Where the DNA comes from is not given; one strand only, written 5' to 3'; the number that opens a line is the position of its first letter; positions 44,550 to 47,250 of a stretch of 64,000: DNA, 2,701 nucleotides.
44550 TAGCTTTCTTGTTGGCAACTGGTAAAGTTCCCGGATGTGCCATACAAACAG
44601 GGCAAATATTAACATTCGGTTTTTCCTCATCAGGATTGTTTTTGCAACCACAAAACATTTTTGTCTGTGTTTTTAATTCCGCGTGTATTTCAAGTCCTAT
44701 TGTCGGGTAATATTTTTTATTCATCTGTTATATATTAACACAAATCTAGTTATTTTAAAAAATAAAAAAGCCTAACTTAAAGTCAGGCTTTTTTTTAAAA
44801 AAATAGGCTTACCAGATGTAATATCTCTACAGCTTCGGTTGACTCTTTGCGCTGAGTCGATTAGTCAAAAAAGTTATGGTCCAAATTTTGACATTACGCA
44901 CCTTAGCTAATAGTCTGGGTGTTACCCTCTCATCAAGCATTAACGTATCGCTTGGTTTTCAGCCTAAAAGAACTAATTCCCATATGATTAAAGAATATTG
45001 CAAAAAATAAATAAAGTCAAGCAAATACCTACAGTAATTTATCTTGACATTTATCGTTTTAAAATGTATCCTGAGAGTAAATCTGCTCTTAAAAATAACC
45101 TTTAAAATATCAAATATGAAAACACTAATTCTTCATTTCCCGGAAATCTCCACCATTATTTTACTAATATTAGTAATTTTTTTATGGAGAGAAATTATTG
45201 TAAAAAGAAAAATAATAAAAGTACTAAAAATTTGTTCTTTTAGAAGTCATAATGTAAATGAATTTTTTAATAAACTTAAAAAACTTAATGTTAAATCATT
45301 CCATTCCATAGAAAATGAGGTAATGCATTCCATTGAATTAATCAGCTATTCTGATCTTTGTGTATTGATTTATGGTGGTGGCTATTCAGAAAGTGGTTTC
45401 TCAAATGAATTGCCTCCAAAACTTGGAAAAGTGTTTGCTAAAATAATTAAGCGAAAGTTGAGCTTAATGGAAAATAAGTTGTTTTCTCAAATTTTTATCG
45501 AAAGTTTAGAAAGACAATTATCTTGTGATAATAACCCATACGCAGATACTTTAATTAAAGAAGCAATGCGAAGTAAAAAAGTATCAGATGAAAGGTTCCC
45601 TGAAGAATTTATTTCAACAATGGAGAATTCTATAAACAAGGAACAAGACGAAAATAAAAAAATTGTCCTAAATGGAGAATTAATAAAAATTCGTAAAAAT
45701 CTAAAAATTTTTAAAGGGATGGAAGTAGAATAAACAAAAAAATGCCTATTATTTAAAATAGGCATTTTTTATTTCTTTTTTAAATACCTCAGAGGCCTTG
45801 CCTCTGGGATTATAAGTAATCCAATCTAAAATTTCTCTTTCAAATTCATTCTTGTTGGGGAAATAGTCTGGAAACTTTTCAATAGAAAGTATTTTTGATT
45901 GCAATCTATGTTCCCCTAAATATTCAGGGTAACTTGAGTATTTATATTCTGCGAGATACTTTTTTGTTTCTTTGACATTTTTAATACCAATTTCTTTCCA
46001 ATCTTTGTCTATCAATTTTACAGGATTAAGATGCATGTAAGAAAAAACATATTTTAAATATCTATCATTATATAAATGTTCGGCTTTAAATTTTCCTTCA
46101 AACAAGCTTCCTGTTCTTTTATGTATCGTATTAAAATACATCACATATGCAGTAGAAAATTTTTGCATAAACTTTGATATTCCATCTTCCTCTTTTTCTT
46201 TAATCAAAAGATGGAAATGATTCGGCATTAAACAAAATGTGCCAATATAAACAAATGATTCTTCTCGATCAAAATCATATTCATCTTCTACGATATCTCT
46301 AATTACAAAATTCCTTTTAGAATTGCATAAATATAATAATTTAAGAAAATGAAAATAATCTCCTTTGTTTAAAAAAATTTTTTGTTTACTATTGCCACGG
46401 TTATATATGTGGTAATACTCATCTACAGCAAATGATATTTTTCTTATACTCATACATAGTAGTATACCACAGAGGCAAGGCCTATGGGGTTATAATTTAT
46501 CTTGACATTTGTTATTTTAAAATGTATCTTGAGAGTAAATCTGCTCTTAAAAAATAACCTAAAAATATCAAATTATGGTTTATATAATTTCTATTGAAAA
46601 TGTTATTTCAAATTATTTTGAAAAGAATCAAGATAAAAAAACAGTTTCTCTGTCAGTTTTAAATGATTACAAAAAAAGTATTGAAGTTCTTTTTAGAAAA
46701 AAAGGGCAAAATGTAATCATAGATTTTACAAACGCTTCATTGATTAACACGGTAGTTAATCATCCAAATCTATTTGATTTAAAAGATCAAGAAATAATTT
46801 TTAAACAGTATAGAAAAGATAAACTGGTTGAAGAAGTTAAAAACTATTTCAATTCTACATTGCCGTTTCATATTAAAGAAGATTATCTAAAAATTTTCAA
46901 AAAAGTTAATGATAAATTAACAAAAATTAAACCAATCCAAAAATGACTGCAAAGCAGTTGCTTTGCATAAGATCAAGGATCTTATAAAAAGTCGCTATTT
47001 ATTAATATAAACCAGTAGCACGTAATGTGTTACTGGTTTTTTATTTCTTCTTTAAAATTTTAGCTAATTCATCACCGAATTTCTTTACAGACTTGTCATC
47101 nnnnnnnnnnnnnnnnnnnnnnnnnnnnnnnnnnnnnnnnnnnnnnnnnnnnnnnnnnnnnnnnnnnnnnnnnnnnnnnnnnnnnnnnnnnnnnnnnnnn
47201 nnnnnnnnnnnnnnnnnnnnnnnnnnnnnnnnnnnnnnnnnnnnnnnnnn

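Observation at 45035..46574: Second duplicated promoter-leader family (family 2) split by an IS200-like insertion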

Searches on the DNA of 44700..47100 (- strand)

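Call 38: search_rna_families(source=window, start=44700, end=47100, threshold=evalue, max_evalue=1, show_alignments=2)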
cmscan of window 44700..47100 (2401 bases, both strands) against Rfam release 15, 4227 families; matches with E-value up to 1: 12.
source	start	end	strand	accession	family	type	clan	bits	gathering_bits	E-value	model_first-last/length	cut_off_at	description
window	44734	44799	+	RF02064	STnc370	Gene; sRNA;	-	31.3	54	0.11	1-71/71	no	Enterobacterial sRNA STnc370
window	45731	45807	+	RF02591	Spy1786666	Gene; sRNA;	-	30.1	64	0.0046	1-87/87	no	S. pyogenes small RNA 1786666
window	44759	44826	-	RF02064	STnc370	Gene; sRNA;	-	28.5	54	0.43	1-71/71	no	Enterobacterial sRNA STnc370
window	45729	45829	-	RF02397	sau-5971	Gene; sRNA;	-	27.2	90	0.05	1-96/96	no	Staphylococcus sRNA sau-5971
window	44758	44888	-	RF02053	STnc430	Gene; sRNA;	-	25.7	47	0.31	1-162/162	no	Enterobacterial sRNA STnc430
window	44750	44794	+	RF02083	OrzO-P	Gene; antitoxin;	-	24.3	60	0.56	32-76/76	no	OrzO-P RNA antitoxin family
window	44761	44812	-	RF00506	Thr_leader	Cis-reg; leader;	-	22.8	55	0.25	1-118/118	no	Threonine operon leader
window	44747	44817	-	RF02621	BSnc120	Gene; sRNA;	-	22.4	114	0.06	1-88/88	no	Brucella sRNA 120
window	44757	44794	+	RF02607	AbsR25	Gene; sRNA;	-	22.4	47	0.61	127-164/164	no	Acinetobacter sRNA 25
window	44740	44797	+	RF00506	Thr_leader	Cis-reg; leader;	-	21.6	55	0.48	1-118/118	no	Threonine operon leader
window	46775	46797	-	RF00390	TYMV_upPK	Cis-reg;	-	20.1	38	0.64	1-23/23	no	turnip yellow mosaic virus upstream pseudo-knot (TYMV_upPK)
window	45791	45950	+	RF02894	S35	Gene; sRNA;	-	16.2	69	0.41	1-270/270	no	Staphylococcus sRNA 35 (srn_0335)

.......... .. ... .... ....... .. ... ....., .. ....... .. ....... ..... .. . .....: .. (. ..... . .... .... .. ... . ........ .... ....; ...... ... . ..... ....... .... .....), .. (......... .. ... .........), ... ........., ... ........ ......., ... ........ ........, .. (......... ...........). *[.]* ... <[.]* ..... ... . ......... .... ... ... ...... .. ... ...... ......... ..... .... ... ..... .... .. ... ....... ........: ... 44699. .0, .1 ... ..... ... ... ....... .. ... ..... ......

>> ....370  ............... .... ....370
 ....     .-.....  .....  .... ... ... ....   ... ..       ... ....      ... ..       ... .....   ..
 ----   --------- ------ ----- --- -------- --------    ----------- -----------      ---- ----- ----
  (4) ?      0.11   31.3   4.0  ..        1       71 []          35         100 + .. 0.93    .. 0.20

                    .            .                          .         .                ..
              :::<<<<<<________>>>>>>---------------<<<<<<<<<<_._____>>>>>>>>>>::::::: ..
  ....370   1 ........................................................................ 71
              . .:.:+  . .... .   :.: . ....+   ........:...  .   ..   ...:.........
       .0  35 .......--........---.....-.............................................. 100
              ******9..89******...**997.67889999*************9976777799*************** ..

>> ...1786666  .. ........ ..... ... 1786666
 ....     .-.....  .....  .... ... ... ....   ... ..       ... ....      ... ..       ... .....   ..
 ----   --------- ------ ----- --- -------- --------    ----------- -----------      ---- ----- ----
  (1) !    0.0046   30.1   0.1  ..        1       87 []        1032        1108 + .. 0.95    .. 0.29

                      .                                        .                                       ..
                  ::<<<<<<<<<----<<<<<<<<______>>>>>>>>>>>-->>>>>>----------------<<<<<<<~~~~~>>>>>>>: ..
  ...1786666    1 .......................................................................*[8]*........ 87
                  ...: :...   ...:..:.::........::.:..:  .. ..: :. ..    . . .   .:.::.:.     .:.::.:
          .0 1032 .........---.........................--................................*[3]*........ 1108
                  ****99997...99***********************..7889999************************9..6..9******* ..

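Call 39: search_rna_families(source=L012, start=4150, end=4650, threshold=evalue, max_evalue=1, show_alignments=1)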
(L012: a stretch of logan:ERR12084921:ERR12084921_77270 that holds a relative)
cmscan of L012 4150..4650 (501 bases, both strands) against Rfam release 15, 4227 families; matches with E-value up to 1: 1.
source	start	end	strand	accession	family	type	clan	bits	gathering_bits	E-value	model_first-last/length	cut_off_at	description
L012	4410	4487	+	RF02582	tsr33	Gene; sRNA;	-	24.4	109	0.66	1-85/85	no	S. aureus tsr33 small RNA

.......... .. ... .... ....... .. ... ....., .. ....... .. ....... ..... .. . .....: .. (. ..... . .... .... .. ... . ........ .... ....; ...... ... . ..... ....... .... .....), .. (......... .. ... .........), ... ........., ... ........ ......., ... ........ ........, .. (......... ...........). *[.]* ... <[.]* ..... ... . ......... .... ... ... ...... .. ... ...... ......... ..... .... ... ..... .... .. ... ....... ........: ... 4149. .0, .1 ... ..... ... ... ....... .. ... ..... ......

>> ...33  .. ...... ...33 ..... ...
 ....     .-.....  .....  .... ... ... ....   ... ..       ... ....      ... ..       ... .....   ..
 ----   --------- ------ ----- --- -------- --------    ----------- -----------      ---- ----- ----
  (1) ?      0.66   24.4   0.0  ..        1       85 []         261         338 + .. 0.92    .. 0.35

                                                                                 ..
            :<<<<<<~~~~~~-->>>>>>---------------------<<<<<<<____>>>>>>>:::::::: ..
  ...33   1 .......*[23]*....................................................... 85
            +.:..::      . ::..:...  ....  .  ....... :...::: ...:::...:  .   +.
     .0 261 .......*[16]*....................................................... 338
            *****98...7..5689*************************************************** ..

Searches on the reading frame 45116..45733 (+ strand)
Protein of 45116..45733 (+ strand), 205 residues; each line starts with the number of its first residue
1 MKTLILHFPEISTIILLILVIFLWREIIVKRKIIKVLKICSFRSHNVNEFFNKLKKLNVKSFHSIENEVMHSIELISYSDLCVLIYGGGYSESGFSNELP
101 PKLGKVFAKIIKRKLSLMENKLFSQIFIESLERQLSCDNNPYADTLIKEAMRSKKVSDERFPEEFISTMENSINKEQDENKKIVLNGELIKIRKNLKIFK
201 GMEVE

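Call 8: search_protein_families(library=pfam, proteins=[window:45116-45733:+], max_evalue=0.01)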
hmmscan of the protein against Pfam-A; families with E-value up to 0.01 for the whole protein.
window:45116-45733:+ (205 aa): 0 families

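Call 12: find_encoding_contigs(protein=window:45116-45733:+, flank=6000, max_places=10)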
Protein window:45116-45733:+ (205 aa): 5 contigs read that carry it; 3 places shown.
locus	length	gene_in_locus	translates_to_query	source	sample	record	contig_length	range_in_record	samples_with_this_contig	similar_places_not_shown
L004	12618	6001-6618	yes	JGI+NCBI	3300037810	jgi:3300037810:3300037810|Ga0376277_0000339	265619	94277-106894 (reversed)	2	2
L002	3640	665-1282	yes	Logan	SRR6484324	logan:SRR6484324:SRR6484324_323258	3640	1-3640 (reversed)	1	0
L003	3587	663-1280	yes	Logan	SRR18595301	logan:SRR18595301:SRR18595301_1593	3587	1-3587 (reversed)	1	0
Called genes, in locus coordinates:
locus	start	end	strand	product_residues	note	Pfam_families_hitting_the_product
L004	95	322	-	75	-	PF01197:Ribosomal_L31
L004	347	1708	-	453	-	PF13406:SLT_2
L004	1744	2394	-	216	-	PF01386:Ribosomal_L25p, PF14693:Ribosomal_TL5_C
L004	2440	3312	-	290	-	PF01116:F_bP_aldolase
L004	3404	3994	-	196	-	-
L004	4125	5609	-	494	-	PF02934:GatB_N, PF02637:GatB_Yqey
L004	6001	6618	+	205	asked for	-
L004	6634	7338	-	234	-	PF01797:Y1_Tnp (weak)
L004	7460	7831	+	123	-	-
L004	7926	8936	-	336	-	PF01018:GTP1_OBG, PF03193:RsgA_GTPase (faint), PF01926:MMR_HSR1, PF02421:FeoB_N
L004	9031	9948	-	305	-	PF03690:MYG1_exonuc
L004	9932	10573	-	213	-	PF09335:VTT_dom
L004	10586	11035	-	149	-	PF09424:YqeY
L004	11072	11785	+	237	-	PF00929:RNase_T, PF01612:DNA_pol_A_exo1 (weak), PF20600:ExoX-like_C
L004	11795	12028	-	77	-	-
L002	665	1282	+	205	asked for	-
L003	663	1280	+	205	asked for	-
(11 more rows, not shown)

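Call 14: search_protein_families(library=ncbifam, proteins=[window:45116-45733:+], max_evalue=0.01)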
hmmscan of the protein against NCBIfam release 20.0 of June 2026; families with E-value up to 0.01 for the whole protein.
window:45116-45733:+ (205 aa): 0 families

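Call 43: search_protein_families(library=pfam, proteins=[L009:1398-1616:-], max_evalue=0.01)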
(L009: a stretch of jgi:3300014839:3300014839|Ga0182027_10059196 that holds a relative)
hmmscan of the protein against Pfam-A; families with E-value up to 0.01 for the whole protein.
L009:1398-1616:- (72 aa): 0 families

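Call 45: search_protein_representatives(protein=window:45116-45733:+)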
Query: 205 residues. Proteins with E-value up to 0.001 (for the whole library): 2; up to 1e-10: 1; up to 1e-30: 1. The best 2 are listed.
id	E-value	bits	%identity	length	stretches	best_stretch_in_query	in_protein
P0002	1.4e-124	429.4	100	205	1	1-205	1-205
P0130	8.6e-08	48.6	27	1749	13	105-175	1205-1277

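Call 78: search_protein_families(library=padloc, proteins=[window:45116-45733:+], max_evalue=0.01)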
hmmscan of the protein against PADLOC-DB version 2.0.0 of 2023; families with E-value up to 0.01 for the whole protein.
window:45116-45733:+ (205 aa): 0 families

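Call 79: search_protein_families(library=phrogs, proteins=[window:45116-45733:+], max_evalue=0.01)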
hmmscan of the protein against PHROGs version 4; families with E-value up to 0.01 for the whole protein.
window:45116-45733:+ (205 aa): 0 families
